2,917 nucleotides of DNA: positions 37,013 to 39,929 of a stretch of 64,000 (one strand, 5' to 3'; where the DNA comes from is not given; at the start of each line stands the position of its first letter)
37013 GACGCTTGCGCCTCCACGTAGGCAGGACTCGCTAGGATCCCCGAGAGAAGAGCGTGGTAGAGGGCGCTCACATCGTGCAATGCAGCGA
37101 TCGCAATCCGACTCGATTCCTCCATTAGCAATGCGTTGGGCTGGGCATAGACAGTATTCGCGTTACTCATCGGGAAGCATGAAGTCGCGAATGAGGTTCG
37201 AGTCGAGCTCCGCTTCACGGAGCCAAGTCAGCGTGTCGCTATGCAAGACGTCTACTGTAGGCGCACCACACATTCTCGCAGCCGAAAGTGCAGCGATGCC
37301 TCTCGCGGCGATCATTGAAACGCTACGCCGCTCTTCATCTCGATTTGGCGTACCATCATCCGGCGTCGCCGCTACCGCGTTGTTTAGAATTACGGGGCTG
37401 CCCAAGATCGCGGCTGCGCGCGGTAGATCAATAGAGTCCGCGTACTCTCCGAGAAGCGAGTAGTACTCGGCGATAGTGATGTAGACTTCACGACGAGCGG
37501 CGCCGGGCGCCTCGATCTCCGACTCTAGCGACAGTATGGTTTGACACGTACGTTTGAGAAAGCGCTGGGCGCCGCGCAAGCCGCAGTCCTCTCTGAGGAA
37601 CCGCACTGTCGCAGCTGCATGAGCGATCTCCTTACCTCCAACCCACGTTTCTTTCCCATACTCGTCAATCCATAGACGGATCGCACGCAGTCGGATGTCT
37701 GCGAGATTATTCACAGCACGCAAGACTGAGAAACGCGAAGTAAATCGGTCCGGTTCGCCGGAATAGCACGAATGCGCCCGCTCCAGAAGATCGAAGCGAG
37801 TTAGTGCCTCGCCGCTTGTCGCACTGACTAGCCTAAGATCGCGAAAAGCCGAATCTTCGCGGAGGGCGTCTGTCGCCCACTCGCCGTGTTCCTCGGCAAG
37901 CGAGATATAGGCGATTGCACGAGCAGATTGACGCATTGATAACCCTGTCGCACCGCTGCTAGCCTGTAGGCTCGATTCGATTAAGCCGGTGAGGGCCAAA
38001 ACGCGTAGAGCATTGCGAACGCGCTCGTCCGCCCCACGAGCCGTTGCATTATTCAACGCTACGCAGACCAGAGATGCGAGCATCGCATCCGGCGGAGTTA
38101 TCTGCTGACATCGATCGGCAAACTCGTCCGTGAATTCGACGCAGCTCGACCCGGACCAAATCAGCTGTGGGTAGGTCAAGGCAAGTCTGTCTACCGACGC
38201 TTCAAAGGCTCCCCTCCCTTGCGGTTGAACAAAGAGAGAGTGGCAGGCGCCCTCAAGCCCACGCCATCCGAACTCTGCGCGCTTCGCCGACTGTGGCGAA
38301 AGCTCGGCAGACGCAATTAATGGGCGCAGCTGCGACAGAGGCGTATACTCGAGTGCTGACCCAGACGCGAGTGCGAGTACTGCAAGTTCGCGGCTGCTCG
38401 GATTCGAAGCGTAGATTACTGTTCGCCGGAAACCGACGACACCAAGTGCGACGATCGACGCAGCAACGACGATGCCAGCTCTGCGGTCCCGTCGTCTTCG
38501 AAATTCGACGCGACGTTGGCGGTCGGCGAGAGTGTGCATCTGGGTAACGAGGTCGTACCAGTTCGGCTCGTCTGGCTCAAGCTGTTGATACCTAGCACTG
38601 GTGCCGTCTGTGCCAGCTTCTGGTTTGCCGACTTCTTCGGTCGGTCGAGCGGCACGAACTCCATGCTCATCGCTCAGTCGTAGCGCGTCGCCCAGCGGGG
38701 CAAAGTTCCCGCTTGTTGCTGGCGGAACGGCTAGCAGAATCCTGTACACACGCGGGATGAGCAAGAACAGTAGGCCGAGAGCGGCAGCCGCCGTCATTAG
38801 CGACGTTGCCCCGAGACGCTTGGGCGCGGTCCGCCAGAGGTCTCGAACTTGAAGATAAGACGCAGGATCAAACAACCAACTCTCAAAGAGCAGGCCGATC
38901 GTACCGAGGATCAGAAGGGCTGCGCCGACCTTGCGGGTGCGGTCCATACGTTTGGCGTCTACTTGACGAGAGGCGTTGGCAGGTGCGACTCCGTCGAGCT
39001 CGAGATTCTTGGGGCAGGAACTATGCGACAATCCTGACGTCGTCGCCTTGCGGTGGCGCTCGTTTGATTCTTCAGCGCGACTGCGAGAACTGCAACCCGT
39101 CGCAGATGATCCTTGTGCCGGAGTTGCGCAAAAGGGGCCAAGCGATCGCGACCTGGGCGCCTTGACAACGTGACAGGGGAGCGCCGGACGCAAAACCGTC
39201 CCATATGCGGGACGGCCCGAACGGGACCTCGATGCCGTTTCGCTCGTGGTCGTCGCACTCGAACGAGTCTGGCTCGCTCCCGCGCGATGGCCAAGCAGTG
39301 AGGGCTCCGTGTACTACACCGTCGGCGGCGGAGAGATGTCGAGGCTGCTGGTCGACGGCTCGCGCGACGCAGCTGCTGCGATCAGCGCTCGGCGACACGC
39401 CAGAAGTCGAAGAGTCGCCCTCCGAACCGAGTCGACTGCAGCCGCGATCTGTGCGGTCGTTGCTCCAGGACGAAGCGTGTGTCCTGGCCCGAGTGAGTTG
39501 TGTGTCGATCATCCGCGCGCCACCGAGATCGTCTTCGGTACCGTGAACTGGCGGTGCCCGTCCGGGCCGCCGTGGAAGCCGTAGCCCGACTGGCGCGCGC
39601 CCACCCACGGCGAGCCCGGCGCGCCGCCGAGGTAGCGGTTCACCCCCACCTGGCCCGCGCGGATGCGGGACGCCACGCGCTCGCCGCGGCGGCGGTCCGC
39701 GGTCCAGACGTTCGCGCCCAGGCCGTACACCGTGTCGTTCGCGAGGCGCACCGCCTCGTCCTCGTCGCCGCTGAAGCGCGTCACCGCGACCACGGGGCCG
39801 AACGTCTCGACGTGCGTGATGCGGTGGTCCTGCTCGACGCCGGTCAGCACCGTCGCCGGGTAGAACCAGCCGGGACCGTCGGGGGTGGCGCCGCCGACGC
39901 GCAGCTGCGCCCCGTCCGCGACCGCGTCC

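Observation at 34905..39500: Low-GC genomic island of about 4.3 kb carrying a four-gene signalling cassette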

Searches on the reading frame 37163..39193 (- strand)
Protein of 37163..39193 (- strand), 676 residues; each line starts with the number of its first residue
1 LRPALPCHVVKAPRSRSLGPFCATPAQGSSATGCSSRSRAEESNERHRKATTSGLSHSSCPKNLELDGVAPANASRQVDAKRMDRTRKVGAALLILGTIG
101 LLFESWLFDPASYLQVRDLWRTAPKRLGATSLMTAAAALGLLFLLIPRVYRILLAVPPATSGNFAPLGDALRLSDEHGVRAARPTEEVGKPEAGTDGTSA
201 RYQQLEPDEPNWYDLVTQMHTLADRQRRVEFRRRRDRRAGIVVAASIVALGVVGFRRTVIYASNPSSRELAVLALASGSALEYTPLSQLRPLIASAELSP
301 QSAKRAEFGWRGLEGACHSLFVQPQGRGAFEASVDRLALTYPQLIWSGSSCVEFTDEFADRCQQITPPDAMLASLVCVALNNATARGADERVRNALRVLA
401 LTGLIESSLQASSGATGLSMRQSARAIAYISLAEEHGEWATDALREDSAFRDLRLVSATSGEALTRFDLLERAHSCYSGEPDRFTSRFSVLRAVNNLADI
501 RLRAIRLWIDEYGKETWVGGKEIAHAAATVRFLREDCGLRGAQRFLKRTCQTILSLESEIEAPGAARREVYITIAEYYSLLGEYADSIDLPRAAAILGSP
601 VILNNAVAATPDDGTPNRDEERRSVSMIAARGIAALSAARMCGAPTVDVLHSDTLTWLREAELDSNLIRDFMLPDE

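Call 5: search_protein_families(library=pfam, proteins=[window:37163-39193:-], max_evalue=1)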
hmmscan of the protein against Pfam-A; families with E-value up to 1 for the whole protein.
window:37163-39193:- (676 aa): 0 families

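Call 6: search_protein_families(library=padloc, proteins=[window:37163-39193:-], max_evalue=1)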
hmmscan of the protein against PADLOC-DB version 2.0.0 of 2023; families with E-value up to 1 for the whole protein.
window:37163-39193:- (676 aa): 0 families

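Call 7: search_protein_families(library=ncbifam, proteins=[window:37163-39193:-], max_evalue=1)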
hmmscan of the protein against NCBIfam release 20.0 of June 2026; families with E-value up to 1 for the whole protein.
window:37163-39193:- (676 aa): 1 family
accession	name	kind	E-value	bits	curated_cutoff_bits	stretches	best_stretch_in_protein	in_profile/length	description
NF049861.1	SCO2400_fam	subfamily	0.063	13.9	55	1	190-253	51-112/136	SCO2400 family protein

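Call 8: find_homologous_proteins(query=window:37163-39193:-)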
Query window:37163-39193:- (676 aa): 1 proteins with E <= 0.001 among 8000 candidates.
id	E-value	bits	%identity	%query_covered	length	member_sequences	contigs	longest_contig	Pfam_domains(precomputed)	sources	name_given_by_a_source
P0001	0.0e+0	1302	100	88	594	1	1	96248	-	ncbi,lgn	ncbi:MAG: hypothetical protein AAGI22_05750 [Planctomycetota bacterium]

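Call 10: find_encoding_contigs(protein=P0001, flank=10000, max_places=4)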
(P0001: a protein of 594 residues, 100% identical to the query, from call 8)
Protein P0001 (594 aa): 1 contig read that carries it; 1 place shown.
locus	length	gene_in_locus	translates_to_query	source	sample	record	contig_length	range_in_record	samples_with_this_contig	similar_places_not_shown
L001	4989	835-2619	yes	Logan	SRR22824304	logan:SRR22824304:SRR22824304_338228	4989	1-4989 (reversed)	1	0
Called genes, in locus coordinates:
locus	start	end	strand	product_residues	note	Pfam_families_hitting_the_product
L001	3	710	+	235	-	?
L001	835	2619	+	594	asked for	-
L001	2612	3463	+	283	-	PF02518:HATPase_c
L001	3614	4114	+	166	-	-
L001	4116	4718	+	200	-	PF14520:HHH_5 (weak)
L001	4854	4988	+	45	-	?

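Call 32: search_protein_representatives(protein=P0001)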
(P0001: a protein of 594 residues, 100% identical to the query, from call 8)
Query: 594 residues. Proteins with E-value up to 0.001 (for the whole library): 1; up to 1e-10: 1; up to 1e-30: 1. The best 1 are listed.
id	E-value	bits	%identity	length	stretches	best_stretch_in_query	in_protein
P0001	0.0e+00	1302.4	100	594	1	1-594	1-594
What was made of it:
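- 37163..38947 (-): isl1: 594-aa orphan membrane protein with three N-terminal hydrophobic segments and a ~415-aa C-terminal domain that holds all 8 Cys. First gene of the operon. Only itself is found in the 5.8-billion-cluster search and in the exhaustive phmmer of 1.84 billion representatives (calls 8, 32).
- Tried and rejected: Exhaustive phmmer of isl1 against 1.84 billion representatives returned only itself (call 32).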

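Call 45: search_protein_families(library=phrogs, proteins=[window:37163-38947:-], max_evalue=1)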
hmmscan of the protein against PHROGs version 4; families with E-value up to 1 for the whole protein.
window:37163-38947:- (594 aa): 0 families

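Call 46: search_dna_similar(query=window:37163-38947:-, collection=plasmids, mode=protein, max_evalue=0.01, max_rows=10)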
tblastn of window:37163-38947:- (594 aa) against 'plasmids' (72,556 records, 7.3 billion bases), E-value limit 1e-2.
No match.

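Call 47: search_dna_similar(query=window:37163-38947:-, collection=phages, mode=protein, max_evalue=0.01, max_rows=10)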
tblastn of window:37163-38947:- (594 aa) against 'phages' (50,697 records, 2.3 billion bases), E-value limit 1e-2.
No match.

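Call 60: search_solved_structures(query=window:37163-38947:-, max_evalue=1)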
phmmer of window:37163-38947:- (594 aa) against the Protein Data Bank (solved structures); distinct sequences matched with E-value up to 1: 1.
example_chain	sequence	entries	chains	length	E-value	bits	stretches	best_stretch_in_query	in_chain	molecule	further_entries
3grc_A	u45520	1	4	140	0.97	11.3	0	332-417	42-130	Sensor protein, Kinase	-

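Call 66: list_cluster_members(proteins=[window:37163-38947:-, window:36319-37170:-, window:35668-36168:-, window:35064-35666:-])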
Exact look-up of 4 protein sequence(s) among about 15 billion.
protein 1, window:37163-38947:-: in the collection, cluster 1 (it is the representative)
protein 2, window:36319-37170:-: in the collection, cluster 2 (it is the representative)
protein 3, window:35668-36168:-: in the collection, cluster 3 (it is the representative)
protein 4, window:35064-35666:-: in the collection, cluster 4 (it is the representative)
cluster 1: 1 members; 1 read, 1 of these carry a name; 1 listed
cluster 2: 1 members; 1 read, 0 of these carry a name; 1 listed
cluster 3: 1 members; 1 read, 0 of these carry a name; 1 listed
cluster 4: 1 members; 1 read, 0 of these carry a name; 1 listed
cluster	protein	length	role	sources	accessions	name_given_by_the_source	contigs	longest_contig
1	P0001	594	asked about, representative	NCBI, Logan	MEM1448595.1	MAG: hypothetical protein AAGI22_05750 [Planctomycetota bacterium]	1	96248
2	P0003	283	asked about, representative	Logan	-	-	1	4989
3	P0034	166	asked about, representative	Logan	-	-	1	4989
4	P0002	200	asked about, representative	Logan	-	-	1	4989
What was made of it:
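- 37163..38947 (-): NCBI MEM1448595.1, 'hypothetical protein' (call 66).
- It is a singleton in all public data (calls 32, 66).
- Tried and rejected: A cluster look-up shows all four are singletons (call 66).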

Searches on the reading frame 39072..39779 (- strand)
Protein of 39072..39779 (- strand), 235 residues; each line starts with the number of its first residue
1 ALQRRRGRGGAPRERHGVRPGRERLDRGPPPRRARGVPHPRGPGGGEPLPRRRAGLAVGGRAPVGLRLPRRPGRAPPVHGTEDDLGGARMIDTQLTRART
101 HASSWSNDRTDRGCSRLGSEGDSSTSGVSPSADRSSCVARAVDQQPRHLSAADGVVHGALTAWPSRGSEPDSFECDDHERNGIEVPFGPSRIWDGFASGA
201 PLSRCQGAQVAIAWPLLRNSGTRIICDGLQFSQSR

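Call 21: search_protein_families(library=pfam, proteins=[window:39072-39779:-], max_evalue=0.001)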
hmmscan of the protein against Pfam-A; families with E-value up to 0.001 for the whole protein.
window:39072-39779:- (235 aa): 0 families
